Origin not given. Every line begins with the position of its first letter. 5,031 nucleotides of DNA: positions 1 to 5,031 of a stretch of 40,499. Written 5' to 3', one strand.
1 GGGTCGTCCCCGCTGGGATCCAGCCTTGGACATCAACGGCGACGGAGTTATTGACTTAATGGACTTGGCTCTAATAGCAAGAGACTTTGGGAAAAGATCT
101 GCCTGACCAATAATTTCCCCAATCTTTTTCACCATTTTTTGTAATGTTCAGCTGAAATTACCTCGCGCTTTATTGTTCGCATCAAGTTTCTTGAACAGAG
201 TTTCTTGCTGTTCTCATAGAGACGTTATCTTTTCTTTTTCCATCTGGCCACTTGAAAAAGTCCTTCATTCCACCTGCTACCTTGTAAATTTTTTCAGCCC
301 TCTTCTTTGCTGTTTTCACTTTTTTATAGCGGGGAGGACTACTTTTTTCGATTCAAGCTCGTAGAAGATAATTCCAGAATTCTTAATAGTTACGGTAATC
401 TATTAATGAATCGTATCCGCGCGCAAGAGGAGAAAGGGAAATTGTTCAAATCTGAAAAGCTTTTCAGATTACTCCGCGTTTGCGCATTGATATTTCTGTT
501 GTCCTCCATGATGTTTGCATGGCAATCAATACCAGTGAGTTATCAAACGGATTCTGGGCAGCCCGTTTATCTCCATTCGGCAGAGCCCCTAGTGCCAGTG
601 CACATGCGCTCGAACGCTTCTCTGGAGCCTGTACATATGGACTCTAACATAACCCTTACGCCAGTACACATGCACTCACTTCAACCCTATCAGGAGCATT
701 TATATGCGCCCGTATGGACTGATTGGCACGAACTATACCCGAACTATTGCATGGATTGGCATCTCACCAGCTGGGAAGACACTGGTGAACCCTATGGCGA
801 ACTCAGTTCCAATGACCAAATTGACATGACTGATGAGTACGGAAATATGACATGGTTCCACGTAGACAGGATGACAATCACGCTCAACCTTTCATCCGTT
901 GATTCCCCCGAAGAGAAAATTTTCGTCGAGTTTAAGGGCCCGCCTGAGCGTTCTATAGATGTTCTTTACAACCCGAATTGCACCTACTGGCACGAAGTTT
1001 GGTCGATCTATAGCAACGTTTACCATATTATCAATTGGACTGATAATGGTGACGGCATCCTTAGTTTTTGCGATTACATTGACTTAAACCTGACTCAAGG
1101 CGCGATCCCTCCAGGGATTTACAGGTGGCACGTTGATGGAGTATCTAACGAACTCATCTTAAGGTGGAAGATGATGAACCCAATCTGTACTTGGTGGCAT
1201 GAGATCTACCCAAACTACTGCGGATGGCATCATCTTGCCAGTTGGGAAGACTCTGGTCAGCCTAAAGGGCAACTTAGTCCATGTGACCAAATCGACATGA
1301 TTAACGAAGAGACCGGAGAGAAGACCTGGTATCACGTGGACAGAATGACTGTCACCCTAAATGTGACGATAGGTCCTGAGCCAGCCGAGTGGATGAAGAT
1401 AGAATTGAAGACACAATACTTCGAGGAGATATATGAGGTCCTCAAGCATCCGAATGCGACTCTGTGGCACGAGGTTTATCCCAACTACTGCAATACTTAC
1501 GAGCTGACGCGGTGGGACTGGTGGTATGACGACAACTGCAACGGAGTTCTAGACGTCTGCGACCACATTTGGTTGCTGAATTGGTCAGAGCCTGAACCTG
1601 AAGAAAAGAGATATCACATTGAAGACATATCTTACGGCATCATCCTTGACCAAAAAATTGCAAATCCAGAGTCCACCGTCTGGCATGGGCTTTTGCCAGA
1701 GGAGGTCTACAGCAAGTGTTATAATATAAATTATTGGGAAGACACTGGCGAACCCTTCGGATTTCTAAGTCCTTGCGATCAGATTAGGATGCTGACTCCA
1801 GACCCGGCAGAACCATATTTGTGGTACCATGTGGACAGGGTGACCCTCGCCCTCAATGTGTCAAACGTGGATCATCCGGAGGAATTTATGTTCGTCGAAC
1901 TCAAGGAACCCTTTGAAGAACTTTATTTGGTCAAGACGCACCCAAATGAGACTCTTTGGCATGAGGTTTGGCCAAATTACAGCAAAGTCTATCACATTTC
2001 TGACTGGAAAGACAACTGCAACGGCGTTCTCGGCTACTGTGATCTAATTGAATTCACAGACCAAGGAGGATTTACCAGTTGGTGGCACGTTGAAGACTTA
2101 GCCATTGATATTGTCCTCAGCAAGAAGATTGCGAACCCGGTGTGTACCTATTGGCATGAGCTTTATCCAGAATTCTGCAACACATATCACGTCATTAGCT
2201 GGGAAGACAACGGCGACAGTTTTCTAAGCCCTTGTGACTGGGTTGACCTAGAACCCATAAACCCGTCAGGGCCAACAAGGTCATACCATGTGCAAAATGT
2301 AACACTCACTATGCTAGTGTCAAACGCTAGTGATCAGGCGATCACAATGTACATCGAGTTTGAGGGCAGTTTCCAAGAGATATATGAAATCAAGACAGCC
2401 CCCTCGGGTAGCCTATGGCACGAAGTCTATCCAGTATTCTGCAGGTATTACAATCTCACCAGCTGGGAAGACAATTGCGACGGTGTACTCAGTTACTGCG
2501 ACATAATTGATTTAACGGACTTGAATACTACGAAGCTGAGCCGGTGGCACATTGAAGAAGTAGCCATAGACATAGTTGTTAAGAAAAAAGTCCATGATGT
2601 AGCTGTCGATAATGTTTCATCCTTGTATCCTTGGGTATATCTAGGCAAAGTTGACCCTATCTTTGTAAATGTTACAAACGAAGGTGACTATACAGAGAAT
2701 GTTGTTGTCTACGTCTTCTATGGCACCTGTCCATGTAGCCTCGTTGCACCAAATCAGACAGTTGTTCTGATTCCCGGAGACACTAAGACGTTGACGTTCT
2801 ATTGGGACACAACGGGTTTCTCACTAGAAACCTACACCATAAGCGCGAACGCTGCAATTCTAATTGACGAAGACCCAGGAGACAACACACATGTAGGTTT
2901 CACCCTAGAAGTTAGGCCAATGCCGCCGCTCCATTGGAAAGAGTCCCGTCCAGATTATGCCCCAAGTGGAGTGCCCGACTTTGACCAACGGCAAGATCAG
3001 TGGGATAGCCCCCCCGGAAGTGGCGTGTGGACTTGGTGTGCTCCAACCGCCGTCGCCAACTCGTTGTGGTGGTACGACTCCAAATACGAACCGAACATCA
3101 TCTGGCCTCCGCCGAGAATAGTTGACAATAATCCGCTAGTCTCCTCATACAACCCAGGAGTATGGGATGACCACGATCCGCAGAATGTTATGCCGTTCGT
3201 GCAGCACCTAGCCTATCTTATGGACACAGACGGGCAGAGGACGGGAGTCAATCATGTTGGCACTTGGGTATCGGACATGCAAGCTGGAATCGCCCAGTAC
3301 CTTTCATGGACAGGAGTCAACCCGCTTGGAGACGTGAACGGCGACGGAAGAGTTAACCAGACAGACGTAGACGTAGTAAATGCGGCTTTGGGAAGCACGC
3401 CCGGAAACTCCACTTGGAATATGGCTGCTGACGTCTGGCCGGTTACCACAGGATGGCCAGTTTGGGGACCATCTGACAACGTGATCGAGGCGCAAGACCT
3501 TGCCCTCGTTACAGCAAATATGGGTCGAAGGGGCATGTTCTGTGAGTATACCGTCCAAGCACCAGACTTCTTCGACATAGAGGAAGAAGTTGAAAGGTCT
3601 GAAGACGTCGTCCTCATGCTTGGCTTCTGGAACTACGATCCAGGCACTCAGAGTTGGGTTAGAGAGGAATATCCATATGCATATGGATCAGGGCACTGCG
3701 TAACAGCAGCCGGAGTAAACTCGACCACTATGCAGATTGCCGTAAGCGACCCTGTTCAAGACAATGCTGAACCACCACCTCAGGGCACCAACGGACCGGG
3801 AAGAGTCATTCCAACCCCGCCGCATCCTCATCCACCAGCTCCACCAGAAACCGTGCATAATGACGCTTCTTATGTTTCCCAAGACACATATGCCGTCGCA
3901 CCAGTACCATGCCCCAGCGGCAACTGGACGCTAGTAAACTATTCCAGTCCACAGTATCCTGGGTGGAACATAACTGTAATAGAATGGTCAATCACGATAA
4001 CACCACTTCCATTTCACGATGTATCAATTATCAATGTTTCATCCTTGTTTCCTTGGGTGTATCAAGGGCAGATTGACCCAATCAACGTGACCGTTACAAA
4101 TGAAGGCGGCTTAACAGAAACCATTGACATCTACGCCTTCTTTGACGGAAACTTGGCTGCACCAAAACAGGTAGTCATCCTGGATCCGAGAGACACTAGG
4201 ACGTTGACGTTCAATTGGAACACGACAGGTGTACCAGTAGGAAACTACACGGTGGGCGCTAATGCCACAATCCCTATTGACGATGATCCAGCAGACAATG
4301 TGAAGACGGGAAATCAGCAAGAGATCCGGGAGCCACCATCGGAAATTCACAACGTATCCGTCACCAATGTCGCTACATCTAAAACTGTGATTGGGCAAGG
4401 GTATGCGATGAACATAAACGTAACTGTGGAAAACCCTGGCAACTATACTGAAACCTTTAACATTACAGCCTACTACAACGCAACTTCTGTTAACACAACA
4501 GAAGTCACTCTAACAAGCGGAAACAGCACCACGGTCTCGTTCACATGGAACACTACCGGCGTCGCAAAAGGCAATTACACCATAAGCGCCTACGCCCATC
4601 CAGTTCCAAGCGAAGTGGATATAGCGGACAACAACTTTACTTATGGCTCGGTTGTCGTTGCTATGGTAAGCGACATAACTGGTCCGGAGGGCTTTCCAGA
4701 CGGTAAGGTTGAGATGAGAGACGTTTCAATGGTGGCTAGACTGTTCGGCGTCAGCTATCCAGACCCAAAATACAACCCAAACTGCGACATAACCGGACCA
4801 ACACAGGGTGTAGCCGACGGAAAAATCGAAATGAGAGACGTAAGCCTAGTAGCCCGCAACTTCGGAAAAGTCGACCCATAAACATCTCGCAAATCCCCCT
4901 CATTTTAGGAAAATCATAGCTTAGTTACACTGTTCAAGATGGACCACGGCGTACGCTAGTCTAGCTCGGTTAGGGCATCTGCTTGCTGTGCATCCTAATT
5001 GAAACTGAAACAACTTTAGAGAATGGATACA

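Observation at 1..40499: Locus-wide cohesin-dockerin network: a cellulosome-like surface assembly whose cargo is peptidases, redox and adhesin modules rather than glycosidases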

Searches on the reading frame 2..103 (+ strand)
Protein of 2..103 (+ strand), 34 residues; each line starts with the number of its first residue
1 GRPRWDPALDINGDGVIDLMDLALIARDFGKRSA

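Call 20: search_protein_families(library=pfam, proteins=[window:2-103:+], max_evalue=10)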
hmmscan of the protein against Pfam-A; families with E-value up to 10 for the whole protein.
seq(34 aa): 6 families
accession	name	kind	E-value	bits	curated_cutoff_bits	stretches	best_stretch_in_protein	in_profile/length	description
PF00404.24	Dockerin_1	-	0.00032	21.3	22.9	1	10-29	3-22/57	Dockerin type I domain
PF13202.12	EF-hand_5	-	0.0032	17.3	25.9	1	8-22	7-21/25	EF hand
PF13405.12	EF-hand_6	-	0.027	14.6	25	1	9-30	9-30/30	EF-hand domain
PF00036.39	EF-hand_1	-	0.039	13.9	25.4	1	9-26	9-26/29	EF hand domain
PF13833.12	EF-hand_8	-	0.14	12.4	28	1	8-22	33-47/54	EF-hand domain pair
PF21829.1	DUF6889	-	0.62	10.3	23.9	1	14-24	8-18/40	Family of unknown function (DUF6889)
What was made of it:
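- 2..103 (+): 3' end of a gene cut by the contig start. It holds the second half of a dockerin (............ loop plus helix). Dockerin_1 is the top Pfam hit at 21.3 bits for a half module (call 20).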

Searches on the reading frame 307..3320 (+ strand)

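Call 6: search_protein_families(library=pfam, proteins=[window:307-3320:+], max_evalue=1)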
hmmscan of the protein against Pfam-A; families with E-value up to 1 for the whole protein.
window:307-3320:+ (1004 aa): 2 families
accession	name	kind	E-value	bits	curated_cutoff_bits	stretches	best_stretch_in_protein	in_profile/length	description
PF03008.20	DUF234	-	0.16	12.8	22.5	0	698-762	15-78/100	Archaea bacterial proteins of unknown function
PF13669.12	Glyoxalase_4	-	0.21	12.3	27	0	977-998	65-86/109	Glyoxalase/Bleomycin resistance protein/Dioxygenase superfamily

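Call 14: search_solved_structures(query=window:307-3320:+, max_evalue=10)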
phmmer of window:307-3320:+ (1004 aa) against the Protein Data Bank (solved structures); distinct sequences matched with E-value up to 10: 3.
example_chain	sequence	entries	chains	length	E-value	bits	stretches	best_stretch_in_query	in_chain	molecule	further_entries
1bam_A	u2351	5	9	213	0.008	17.2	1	525-616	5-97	ENDONUCLEASE BamH I | PROTEIN (BAMHI (E.C.3.1.21.4)) | TYPE II RESTRICTION ENZYME BAMHI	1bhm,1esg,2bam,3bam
3bem_A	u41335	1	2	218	0.9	10.4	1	28-77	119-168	Putative NAD(P)H nitroreductase ydfN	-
6k7y_I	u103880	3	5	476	3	8.7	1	416-503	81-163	Calcium uptake protein 1, mitochondrial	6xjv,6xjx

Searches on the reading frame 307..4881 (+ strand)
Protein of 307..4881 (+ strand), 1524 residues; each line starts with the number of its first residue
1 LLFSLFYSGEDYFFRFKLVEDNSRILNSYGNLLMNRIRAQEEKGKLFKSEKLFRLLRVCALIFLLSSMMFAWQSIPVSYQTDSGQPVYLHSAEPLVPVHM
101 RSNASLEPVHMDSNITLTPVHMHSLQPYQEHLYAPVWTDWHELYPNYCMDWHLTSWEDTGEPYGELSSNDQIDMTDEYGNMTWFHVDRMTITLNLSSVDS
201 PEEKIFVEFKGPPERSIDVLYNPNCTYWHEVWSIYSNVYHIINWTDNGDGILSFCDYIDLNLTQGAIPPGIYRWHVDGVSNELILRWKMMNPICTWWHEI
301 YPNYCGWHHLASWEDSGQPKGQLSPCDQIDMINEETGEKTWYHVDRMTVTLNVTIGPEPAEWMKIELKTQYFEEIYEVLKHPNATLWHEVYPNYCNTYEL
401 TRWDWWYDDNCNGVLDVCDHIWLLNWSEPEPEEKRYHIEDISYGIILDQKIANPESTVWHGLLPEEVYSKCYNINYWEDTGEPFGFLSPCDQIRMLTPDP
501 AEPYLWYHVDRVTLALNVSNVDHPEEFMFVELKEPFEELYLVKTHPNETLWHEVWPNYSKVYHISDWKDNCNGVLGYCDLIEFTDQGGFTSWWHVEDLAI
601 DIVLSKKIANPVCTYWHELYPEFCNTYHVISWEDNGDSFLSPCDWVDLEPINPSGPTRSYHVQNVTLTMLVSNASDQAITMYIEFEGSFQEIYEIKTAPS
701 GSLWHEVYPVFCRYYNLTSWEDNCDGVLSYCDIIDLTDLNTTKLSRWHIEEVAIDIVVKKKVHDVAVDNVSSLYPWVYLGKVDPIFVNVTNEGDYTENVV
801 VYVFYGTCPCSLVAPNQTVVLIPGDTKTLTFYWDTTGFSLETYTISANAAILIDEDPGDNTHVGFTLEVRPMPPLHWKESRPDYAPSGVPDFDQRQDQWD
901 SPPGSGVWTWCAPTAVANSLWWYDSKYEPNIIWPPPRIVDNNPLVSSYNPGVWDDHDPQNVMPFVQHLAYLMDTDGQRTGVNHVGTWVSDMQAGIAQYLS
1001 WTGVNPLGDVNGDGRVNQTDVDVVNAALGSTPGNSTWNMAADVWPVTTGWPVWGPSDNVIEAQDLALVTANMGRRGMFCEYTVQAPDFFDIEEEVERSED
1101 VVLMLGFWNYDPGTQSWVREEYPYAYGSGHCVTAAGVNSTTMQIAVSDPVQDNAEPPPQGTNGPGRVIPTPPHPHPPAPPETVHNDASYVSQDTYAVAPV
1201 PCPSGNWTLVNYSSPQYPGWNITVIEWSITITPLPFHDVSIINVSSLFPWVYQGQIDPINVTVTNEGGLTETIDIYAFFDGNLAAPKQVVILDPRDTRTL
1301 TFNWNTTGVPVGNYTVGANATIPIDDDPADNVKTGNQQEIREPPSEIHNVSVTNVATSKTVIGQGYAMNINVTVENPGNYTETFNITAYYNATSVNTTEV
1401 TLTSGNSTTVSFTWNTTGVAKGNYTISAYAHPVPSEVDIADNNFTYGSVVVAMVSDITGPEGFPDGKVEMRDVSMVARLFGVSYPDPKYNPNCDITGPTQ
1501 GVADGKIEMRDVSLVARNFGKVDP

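Call 3: search_protein_families(library=pfam, proteins=[window:307-4881:+], max_evalue=0.01)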
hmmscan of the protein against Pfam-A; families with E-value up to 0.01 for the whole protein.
window:307-4881:+ (1524 aa): 3 families
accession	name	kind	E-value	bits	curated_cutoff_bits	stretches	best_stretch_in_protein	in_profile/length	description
PF07705.17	CARDB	-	1.7e-10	41.4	22.7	1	1359-1432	12-85/101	CARDB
PF00404.24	Dockerin_1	-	4.3e-09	36.9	22.9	1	1007-1043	1-38/57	Dockerin type I domain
PF15780.11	ASH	-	0.00083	19.9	27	0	1371-1418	28-78/98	Abnormal spindle-like microcephaly-assoc'd, ASPM-SPD-2-Hydin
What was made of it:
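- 3325..3531 (+): Internal dockerin, inserted between the conserved Cys and His of the C39-like domain. Dockerin_1 36.9 bits (call 3).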

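Call 60: search_protein_families(library=ncbifam, proteins=[window:307-4881:+], max_evalue=0.01)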
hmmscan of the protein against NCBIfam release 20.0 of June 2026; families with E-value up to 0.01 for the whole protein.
window:307-4881:+ (1524 aa): 3 families
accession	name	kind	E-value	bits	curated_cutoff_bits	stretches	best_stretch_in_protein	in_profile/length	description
NF041520.1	flexitail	domain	1.7e-05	25.5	40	0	1461-1520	37-104/107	flexitail domain-containing putative surface protein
NF041540.1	dockerin_GC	domain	0.00067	20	29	0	1455-1513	3-57/67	GC-type dockerin domain-anchored protein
NF033506.0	PACE-CTERM-PROT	exception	0.00086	18.1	110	1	1348-1423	483-561/627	putative S-layer protein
